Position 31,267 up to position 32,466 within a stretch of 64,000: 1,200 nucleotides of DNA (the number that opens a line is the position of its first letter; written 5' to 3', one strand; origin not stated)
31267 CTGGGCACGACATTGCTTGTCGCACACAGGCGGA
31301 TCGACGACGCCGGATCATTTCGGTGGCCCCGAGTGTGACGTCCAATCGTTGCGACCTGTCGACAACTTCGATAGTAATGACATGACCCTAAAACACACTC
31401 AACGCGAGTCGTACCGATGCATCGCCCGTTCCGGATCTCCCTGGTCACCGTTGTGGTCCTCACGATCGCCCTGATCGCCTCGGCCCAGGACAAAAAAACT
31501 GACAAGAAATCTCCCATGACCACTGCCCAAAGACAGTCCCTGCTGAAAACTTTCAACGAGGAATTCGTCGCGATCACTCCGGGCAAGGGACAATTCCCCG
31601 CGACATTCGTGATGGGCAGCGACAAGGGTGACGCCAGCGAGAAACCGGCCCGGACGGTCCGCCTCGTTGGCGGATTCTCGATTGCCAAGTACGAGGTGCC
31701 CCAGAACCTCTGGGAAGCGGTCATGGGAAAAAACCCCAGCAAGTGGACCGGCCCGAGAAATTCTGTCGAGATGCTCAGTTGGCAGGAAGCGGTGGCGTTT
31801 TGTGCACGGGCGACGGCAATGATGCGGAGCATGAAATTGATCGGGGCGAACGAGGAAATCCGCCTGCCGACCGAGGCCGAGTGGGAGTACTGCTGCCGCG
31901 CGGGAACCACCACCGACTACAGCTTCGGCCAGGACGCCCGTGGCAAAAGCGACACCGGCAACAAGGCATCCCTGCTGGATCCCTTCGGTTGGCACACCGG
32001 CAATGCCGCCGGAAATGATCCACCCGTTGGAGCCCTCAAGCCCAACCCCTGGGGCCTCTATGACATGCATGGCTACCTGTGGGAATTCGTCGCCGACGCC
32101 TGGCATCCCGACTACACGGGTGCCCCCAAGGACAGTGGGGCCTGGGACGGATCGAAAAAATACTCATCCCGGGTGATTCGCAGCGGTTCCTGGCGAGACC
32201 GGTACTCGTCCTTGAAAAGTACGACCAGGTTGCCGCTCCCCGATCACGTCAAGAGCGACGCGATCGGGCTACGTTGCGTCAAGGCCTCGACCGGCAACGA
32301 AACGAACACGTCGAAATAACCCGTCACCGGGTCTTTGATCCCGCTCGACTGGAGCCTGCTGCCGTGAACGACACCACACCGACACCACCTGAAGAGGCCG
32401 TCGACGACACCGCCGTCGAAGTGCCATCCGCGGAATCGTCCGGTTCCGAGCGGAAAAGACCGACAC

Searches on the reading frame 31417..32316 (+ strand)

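Call 22: search_protein_families(library=pfam, proteins=[window:31417-32316:+], max_evalue=0.001)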
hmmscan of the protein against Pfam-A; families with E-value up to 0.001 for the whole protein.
window:31417-32316:+ (300 aa): 1 family
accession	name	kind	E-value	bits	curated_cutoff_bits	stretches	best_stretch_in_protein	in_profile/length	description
PF03781.23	FGE-sulfatase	-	1e-34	120.8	23.3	1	63-289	12-255/255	Sulfatase-modifying factor enzyme 1-like domain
